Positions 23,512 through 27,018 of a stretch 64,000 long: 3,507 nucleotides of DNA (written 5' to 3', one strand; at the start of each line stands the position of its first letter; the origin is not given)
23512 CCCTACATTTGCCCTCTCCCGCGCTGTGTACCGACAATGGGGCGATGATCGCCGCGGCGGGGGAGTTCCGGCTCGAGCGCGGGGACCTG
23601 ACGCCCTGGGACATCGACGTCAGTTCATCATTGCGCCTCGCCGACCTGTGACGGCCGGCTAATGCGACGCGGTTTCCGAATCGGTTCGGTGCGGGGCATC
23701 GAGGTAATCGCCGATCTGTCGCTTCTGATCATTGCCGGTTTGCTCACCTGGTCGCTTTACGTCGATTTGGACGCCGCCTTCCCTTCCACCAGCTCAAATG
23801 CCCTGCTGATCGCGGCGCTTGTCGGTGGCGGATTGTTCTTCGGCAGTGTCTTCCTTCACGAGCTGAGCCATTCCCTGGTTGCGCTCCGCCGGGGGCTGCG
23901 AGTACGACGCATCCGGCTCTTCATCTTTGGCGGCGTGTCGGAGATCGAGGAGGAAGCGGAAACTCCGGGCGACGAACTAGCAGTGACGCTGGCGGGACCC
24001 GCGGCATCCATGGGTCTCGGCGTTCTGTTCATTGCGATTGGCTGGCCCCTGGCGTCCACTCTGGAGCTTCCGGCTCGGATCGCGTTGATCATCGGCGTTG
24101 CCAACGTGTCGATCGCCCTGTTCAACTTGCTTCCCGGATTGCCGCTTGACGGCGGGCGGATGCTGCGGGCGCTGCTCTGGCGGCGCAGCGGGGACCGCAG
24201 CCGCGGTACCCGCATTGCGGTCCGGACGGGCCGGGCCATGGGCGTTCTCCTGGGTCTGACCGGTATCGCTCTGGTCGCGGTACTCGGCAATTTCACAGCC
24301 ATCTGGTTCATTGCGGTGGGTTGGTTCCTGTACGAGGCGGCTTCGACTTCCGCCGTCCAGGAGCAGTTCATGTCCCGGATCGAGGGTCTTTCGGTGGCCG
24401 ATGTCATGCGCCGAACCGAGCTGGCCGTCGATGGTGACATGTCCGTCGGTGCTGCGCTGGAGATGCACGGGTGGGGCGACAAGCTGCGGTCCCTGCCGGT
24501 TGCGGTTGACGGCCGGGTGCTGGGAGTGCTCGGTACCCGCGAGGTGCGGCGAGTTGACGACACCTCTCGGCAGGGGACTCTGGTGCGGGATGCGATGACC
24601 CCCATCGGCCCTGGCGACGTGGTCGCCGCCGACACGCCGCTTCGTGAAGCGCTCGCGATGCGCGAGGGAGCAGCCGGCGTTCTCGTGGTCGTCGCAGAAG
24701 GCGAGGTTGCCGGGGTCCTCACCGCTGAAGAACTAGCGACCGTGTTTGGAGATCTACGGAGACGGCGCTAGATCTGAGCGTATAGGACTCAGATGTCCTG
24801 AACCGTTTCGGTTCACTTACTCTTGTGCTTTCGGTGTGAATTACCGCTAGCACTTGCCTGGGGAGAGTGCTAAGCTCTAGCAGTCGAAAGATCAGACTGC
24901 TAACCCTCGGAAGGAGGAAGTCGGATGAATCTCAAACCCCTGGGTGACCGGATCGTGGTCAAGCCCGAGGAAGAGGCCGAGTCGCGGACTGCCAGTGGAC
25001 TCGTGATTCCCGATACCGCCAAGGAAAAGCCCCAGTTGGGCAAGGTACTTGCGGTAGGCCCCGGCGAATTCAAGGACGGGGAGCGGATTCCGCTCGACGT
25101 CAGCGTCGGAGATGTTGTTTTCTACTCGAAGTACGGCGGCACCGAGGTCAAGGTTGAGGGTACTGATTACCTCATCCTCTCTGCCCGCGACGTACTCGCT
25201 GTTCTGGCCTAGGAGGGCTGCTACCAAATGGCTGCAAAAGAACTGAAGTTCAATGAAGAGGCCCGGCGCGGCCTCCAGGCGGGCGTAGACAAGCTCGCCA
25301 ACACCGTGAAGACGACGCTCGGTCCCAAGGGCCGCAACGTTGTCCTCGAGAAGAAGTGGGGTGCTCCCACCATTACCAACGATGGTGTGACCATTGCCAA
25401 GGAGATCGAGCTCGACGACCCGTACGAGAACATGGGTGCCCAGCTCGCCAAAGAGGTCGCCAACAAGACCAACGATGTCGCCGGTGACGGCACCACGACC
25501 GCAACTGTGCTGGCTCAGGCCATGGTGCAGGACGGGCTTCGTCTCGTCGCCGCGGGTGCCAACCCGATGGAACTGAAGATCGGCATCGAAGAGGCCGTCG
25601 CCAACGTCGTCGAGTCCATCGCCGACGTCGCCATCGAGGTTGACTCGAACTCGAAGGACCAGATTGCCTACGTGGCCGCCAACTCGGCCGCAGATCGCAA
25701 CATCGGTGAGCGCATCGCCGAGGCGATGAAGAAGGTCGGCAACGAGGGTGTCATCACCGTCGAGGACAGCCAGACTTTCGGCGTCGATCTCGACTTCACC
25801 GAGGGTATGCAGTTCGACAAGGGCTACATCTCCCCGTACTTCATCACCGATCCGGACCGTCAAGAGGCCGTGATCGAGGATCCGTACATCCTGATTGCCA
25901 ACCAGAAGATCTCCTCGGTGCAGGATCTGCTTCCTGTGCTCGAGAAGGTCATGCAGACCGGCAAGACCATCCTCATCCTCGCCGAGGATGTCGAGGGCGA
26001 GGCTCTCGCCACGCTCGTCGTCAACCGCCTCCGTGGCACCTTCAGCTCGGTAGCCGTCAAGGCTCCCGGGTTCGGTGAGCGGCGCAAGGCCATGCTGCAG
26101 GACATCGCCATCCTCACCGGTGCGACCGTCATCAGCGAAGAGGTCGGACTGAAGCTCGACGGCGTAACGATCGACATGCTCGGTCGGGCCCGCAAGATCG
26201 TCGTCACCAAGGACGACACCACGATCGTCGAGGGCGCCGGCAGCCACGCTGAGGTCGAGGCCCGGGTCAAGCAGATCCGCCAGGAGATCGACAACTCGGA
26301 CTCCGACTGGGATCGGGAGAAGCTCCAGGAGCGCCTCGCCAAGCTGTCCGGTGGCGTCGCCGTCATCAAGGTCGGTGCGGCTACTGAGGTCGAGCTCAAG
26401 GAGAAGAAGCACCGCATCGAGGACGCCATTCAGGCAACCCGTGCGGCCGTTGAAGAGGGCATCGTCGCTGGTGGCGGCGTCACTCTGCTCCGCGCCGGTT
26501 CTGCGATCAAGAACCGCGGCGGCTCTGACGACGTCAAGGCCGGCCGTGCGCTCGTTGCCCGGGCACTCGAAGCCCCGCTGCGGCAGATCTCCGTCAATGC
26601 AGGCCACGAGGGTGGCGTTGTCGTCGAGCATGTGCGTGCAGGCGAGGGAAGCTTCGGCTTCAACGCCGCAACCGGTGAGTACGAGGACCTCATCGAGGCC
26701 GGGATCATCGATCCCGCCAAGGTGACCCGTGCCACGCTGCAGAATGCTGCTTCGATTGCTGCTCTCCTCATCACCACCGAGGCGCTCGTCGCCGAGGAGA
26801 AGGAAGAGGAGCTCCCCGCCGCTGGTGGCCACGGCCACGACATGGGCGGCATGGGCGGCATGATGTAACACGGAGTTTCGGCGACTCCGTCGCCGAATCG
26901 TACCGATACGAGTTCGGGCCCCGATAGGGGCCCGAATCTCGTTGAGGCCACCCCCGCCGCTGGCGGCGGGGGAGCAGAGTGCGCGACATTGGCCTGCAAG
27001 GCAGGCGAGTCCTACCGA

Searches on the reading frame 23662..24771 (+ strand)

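Call 75: search_protein_families(library=pfam, proteins=[window:23662-24771:+], max_evalue=0.01)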
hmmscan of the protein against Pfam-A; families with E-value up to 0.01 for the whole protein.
window:23662-24771:+ (369 aa): 3 families
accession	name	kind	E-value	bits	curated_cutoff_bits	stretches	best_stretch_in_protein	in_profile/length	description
PF02163.28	Peptidase_M50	-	1.3e-22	80.7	27.2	2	59-127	6-100/221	Peptidase family M50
PF00571.33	CBS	-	2.5e-09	37.8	24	1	245-298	1-54/57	CBS domain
PF13398.12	Peptidase_M50B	-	2.4e-05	24.6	26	1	62-136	24-98/201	Peptidase M50B-like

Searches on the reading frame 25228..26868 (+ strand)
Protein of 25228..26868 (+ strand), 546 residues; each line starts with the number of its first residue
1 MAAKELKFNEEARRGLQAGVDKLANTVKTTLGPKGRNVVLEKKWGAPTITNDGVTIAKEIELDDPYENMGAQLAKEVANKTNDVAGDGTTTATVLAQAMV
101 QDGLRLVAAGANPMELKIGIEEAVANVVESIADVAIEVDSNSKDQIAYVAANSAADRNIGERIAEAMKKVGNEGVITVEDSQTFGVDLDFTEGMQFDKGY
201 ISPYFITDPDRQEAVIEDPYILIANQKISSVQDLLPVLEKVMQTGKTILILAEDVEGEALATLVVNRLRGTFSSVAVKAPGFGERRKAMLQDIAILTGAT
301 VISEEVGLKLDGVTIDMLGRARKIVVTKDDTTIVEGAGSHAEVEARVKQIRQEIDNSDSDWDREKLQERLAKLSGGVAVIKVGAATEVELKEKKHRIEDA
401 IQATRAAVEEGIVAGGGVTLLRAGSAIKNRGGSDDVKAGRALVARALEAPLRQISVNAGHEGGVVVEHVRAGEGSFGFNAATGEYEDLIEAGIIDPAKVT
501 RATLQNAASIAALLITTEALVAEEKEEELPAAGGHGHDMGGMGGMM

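Call 10: find_encoding_contigs(protein=window:25228-26868:+, flank=3000, max_places=6)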
Protein window:25228-26868:+ (546 aa): no gene with exactly this product is on record in the collection.
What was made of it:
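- Tried and rejected: Not on record (call 10).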

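Call 24: find_homologous_proteins(query=window:25228-26865:+, max_evalue=1e-100)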
Query window:25228-26865:+ (546 aa): 8000 proteins with E <= 1e-100 among 8000 candidates; the best 120 are listed.
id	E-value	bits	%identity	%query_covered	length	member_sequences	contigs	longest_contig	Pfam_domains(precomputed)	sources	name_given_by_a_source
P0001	0.0e+0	1143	100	100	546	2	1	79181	PF00118.30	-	-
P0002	0.0e+0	1124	98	100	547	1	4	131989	PF00118.30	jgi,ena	-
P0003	0.0e+0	1097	96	100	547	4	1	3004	PF00118.30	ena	-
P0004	0.0e+0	1097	96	100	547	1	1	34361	PF00118.30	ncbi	-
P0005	0.0e+0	1090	95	100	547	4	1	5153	PF00118.30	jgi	jgi:chaperonin GroEL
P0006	0.0e+0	1090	95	100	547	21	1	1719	PF00118.30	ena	-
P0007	0.0e+0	1090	95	97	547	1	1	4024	PF00118.30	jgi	jgi:chaperonin GroEL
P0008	0.0e+0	1085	95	97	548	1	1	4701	PF00118.30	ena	-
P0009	0.0e+0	1085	95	99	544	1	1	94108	PF00118.30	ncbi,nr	ncbi:MAG: chaperonin GroEL [Acidimicrobiia bacterium]|nr:chaperonin GroEL [Acidimicrobiia bacterium]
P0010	0.0e+0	1082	95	97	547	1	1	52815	PF00118.30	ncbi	-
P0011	0.0e+0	1082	95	97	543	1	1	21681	PF00118.30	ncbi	-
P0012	0.0e+0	1081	95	99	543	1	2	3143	PF00118.30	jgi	jgi:chaperonin GroEL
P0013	0.0e+0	1077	95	97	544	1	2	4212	PF00118.30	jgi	-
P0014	0.0e+0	1074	94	97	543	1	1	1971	PF00118.30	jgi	jgi:chaperonin GroEL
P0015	0.0e+0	1073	94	97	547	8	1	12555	PF00118.30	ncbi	-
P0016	0.0e+0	1072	94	97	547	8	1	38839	PF00118.30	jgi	-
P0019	0.0e+0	1061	93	100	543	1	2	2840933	PF00118.30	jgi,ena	jgi:chaperonin GroEL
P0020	0.0e+0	1060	93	100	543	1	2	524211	PF00118.30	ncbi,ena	ncbi:MAG: chaperonin GroEL [Acidimicrobiia bacterium]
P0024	5.4e-298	1007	88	99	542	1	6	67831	PF00118.30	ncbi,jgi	-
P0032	3.5e-290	981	86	97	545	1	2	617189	PF00118.30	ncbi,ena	-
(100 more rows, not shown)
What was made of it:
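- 25228..26868 (+): groEL (546 aa), stop TAA at 26866-26868. 84-98% identity to proteins named chaperonin GroEL of Acidimicrobiia (call 24).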

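Call 26: find_encoding_contigs(protein=P0002, flank=4000, max_places=4)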
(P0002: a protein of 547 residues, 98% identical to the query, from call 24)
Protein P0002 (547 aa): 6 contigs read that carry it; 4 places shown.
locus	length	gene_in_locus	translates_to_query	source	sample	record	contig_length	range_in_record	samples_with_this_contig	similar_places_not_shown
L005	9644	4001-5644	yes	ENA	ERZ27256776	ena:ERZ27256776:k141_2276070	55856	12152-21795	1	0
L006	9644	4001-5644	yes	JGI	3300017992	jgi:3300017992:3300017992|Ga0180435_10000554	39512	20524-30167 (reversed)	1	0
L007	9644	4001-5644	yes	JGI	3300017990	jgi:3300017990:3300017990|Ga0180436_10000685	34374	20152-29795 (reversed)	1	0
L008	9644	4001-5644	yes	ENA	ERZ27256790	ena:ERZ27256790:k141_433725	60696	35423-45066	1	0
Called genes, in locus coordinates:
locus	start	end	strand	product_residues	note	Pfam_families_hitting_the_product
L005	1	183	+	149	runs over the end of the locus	PF02367:TsaE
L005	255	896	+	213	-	PF00814:TsaD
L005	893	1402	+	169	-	PF13302:Acetyltransf_3 (weak), PF00583:Acetyltransf_1, PF13673:Acetyltransf_10, PF13508:Acetyltransf_7, PF08445:FR47 (weak)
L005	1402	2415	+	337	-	PF00814:TsaD, PF22521:HypF_C_2 (weak)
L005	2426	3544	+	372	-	PF02163:Peptidase_M50, PF13398:Peptidase_M50B (weak), PF02163:Peptidase_M50, PF00571:CBS (faint)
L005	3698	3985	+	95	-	PF00166:Cpn10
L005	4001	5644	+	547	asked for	PF00118:Cpn60_TCP1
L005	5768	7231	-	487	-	PF03793:PASTA, PF10646:Germane (weak)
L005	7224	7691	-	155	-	PF08281:Sigma70_r4_2, PF04545:Sigma70_r4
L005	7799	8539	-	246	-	-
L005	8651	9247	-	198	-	PF13302:Acetyltransf_3, PF00583:Acetyltransf_1 (weak), PF13420:Acetyltransf_4 (weak)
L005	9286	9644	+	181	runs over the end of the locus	PF00293:NUDIX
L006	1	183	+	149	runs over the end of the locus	PF02367:TsaE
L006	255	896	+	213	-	PF00814:TsaD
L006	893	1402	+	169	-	PF13302:Acetyltransf_3 (weak), PF00583:Acetyltransf_1, PF13673:Acetyltransf_10, PF13508:Acetyltransf_7, PF08445:FR47 (weak)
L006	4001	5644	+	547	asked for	PF00118:Cpn60_TCP1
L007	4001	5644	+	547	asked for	PF00118:Cpn60_TCP1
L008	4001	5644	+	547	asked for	PF00118:Cpn60_TCP1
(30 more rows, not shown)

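Call 27: find_encoding_contigs(protein=P0004, flank=4000, max_places=3)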
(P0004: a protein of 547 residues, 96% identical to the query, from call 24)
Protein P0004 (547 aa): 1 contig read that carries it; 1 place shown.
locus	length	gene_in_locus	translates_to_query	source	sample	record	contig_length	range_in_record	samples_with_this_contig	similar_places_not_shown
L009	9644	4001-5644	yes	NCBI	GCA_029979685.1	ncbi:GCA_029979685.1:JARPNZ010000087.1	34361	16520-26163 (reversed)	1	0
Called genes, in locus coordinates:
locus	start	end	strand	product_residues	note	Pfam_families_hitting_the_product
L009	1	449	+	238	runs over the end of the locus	PF00814:TsaD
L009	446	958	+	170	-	PF13302:Acetyltransf_3, PF00583:Acetyltransf_1, PF13673:Acetyltransf_10, PF13508:Acetyltransf_7, PF08445:FR47 (weak)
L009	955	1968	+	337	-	PF00814:TsaD, PF22521:HypF_C_2 (weak)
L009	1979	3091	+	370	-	PF13398:Peptidase_M50B (weak), PF02163:Peptidase_M50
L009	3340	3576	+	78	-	-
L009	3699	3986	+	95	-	PF00166:Cpn10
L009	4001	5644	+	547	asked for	PF00118:Cpn60_TCP1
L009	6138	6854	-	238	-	-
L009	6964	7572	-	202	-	PF13302:Acetyltransf_3, PF13420:Acetyltransf_4, PF00583:Acetyltransf_1 (weak)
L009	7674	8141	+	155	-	PF00293:NUDIX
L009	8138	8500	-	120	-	-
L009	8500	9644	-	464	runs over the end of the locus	PF00282:Pyridoxal_deC, PF00155:Aminotran_1_2 (faint)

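Call 28: find_encoding_contigs(protein=P0009, flank=4000, max_places=3)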
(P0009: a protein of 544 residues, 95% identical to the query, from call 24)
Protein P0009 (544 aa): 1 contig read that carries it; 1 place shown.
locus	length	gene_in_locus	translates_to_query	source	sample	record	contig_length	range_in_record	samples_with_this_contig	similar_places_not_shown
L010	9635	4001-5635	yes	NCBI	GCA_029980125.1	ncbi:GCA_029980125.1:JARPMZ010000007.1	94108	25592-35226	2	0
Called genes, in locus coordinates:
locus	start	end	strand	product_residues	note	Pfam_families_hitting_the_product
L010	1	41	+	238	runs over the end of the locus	PF00814:TsaD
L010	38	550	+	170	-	PF13302:Acetyltransf_3 (weak), PF00583:Acetyltransf_1, PF13673:Acetyltransf_10, PF13508:Acetyltransf_7, PF08445:FR47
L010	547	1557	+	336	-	PF00814:TsaD, PF22521:HypF_C_2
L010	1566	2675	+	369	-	PF13398:Peptidase_M50B (weak), PF02163:Peptidase_M50, PF00571:CBS (faint)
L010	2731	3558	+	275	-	PF07366:SnoaL (faint), PF12680:SnoaL_2 (weak)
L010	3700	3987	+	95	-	PF00166:Cpn10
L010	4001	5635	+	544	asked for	PF00118:Cpn60_TCP1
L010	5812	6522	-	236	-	-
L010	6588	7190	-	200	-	PF13302:Acetyltransf_3, PF00583:Acetyltransf_1 (weak), PF13420:Acetyltransf_4 (weak)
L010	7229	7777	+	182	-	PF00293:NUDIX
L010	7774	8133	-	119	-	-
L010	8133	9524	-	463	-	PF00282:Pyridoxal_deC, PF00155:Aminotran_1_2 (weak)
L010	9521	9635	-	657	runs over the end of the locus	PF07676:PD40 (faint), PF26549:Tricorn_N (weak), PF07859:Abhydrolase_3 (faint), PF02129:Peptidase_S15 (weak), PF20434:BD-FAE, PF00326:Peptidase_S9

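Call 32: find_encoding_contigs(protein=P0010, flank=2000, max_places=2)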
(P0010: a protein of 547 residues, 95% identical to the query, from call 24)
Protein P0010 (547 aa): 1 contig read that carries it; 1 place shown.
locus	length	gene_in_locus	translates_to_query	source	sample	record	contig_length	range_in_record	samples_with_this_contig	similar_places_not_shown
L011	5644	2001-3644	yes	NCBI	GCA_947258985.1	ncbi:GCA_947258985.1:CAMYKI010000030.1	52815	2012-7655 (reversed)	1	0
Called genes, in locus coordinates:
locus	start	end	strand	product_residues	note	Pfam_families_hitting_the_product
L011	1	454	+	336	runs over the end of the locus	PF00814:TsaD, PF22521:HypF_C_2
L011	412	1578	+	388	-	PF02163:Peptidase_M50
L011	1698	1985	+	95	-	PF00166:Cpn10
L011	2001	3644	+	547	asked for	PF00118:Cpn60_TCP1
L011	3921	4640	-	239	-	-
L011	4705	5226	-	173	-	PF13302:Acetyltransf_3, PF00583:Acetyltransf_1 (weak), PF13420:Acetyltransf_4 (weak)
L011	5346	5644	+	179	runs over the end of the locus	PF00293:NUDIX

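Call 33: find_encoding_contigs(protein=P0011, flank=2000, max_places=2)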
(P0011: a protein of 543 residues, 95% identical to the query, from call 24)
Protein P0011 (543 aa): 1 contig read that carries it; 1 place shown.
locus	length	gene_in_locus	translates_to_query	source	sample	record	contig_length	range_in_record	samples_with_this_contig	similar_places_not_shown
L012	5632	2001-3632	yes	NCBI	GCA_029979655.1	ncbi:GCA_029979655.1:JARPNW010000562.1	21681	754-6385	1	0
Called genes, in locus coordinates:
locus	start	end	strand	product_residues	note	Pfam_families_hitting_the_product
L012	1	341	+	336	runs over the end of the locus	PF00814:TsaD, PF22521:HypF_C_2 (weak)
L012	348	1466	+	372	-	PF02163:Peptidase_M50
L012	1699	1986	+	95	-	PF00166:Cpn10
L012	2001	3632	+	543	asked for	PF00118:Cpn60_TCP1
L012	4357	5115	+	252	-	PF23023:Anti-Pycsar_Apyc1 (weak), PF00753:Lactamase_B, PF19583:ODP (faint)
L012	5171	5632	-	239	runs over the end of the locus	-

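Call 34: find_encoding_contigs(protein=P0016, flank=2000, max_places=2)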
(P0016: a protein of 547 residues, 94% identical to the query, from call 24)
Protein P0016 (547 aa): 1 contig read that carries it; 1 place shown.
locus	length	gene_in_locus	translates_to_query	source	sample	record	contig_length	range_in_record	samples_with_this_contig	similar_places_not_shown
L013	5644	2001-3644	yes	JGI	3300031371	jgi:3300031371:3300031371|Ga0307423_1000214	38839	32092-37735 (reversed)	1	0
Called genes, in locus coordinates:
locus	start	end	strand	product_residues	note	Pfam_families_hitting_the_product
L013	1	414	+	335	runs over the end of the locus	PF00814:TsaD, PF22521:HypF_C_2 (weak)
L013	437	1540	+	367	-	PF13398:Peptidase_M50B (weak), PF02163:Peptidase_M50, PF00571:CBS (faint)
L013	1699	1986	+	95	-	PF00166:Cpn10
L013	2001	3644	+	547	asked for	PF00118:Cpn60_TCP1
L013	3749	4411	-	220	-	PF05239:PRC (faint), PF09939:DUF2171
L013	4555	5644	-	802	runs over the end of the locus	PF01569:PAP2, PF00069:Pkinase (weak), PF03706:LPG_synthase_TM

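Call 35: find_encoding_contigs(protein=P0015, flank=2000, max_places=2)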
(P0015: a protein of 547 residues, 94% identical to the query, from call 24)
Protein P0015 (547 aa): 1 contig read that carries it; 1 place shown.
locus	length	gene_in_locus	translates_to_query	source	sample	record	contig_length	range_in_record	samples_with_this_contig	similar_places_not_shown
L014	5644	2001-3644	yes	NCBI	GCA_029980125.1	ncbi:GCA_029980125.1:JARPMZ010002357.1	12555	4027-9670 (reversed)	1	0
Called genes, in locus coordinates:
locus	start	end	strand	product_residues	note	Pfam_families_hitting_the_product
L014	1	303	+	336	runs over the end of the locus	PF00814:TsaD, PF22521:HypF_C_2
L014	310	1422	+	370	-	PF02163:Peptidase_M50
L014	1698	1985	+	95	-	PF00166:Cpn10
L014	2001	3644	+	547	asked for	PF00118:Cpn60_TCP1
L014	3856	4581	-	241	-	-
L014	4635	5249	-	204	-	PF13302:Acetyltransf_3, PF13420:Acetyltransf_4 (weak), PF00583:Acetyltransf_1 (weak)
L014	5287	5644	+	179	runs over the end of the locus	PF00293:NUDIX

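Call 41: find_encoding_contigs(protein=P0019, flank=2000, max_places=2)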
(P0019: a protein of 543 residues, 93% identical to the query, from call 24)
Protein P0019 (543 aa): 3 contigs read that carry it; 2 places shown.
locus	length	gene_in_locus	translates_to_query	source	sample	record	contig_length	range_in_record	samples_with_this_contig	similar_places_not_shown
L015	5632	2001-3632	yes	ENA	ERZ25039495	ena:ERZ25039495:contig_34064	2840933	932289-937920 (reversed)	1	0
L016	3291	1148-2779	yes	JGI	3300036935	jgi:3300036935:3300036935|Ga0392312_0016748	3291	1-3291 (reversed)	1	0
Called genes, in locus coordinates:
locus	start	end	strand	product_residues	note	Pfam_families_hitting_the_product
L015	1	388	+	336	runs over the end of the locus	PF00814:TsaD, PF22521:HypF_C_2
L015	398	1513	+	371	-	PF13398:Peptidase_M50B (weak), PF02163:Peptidase_M50, PF00571:CBS (faint)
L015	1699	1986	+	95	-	PF00166:Cpn10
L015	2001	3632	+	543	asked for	PF00118:Cpn60_TCP1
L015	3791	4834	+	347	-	PF00296:Bac_luciferase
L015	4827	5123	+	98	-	PF02148:zf-UBP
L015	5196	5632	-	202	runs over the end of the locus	PF23894:LD_SV2 (faint), PF13576:Pentapeptide_3 (faint), PF13599:Pentapeptide_4, PF00805:Pentapeptide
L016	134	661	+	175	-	PF00571:CBS (faint)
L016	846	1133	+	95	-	PF00166:Cpn10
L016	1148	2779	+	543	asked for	PF00118:Cpn60_TCP1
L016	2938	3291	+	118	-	?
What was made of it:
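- In L012 and L015 the next gene is a different gene on the + strand (calls 33, 41).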

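Call 42: find_encoding_contigs(protein=P0020, flank=2000, max_places=2)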
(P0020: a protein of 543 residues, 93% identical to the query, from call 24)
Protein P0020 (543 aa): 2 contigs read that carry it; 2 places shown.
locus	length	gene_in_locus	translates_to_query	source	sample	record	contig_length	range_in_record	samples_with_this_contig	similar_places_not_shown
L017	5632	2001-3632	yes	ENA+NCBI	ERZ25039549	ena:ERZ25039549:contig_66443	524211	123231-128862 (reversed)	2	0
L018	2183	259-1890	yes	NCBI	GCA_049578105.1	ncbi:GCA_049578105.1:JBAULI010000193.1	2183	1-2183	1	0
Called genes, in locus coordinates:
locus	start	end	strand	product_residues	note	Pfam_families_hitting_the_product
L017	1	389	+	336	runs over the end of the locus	PF00814:TsaD, PF22521:HypF_C_2 (weak)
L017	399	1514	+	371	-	PF13398:Peptidase_M50B, PF02163:Peptidase_M50, PF00571:CBS (faint)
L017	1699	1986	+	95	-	PF00166:Cpn10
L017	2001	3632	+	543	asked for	PF00118:Cpn60_TCP1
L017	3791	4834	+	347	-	PF00296:Bac_luciferase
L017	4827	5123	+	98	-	PF02148:zf-UBP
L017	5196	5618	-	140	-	PF13576:Pentapeptide_3 (faint), PF13599:Pentapeptide_4, PF00805:Pentapeptide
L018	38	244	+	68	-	PF00166:Cpn10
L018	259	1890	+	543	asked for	PF00118:Cpn60_TCP1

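Call 43: find_encoding_contigs(protein=P0024, flank=2000, max_places=3)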
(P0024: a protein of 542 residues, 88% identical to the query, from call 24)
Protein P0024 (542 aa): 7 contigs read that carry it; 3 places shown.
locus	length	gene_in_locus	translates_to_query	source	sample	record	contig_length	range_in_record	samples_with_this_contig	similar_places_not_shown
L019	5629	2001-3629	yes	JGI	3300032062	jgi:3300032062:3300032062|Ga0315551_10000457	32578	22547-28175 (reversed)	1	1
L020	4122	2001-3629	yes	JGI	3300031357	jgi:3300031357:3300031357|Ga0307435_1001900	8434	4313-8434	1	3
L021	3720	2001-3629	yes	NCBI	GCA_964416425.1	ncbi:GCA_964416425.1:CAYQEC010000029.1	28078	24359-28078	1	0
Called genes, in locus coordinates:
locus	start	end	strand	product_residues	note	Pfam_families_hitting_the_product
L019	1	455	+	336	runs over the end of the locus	PF00814:TsaD, PF22521:HypF_C_2 (weak)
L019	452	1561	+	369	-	PF13398:Peptidase_M50B (weak), PF02163:Peptidase_M50, PF00571:CBS (faint)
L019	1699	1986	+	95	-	PF00166:Cpn10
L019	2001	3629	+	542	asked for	PF00118:Cpn60_TCP1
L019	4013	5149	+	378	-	PF13384:HTH_23, PF13518:HTH_28, PF13011:LZ_Tnp_IS481, PF13551:HTH_29 (weak), PF13565:HTH_32, PF00665:rve, PF24764:rva_4 (weak), PF13683:rve_3, +1 more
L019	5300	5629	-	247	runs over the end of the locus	PF10646:Germane (weak)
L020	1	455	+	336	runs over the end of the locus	PF00814:TsaD, PF22521:HypF_C_2 (weak)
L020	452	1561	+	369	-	PF13398:Peptidase_M50B (weak), PF02163:Peptidase_M50, PF00571:CBS (faint)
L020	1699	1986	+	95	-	PF00166:Cpn10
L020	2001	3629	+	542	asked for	PF00118:Cpn60_TCP1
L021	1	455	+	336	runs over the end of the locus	PF00814:TsaD, PF22521:HypF_C_2 (weak)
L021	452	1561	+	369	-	PF13398:Peptidase_M50B (weak), PF02163:Peptidase_M50, PF00571:CBS (faint)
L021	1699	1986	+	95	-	PF00166:Cpn10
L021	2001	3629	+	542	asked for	PF00118:Cpn60_TCP1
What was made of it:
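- An IS481-family transposase follows the array in L019 (call 43).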

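Call 68: find_encoding_contigs(protein=P0032, flank=1500, max_places=3)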
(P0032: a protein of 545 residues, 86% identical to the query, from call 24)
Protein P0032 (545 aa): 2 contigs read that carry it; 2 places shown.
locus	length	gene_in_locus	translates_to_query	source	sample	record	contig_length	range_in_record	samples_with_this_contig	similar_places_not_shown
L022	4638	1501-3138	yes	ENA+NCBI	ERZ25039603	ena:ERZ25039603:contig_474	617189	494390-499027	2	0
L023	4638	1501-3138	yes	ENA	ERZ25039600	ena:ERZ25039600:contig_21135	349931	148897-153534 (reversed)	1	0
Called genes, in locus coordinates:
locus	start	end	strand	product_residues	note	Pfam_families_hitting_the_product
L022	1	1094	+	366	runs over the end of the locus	PF13398:Peptidase_M50B (weak), PF02163:Peptidase_M50, PF00571:CBS (faint)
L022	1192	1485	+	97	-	PF00166:Cpn10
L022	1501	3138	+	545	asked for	PF00118:Cpn60_TCP1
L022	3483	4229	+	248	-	PF01553:Acyltransferase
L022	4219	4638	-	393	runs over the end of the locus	PF12679:ABC2_membrane_2, PF12698:ABC2_membrane_3, PF01061:ABC2_membrane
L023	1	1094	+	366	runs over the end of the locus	PF13398:Peptidase_M50B (weak), PF02163:Peptidase_M50, PF00571:CBS (faint)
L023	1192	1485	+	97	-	PF00166:Cpn10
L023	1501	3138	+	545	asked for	PF00118:Cpn60_TCP1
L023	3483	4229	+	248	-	PF01553:Acyltransferase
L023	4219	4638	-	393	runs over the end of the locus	PF12679:ABC2_membrane_2, PF12698:ABC2_membrane_3, PF01061:ABC2_membrane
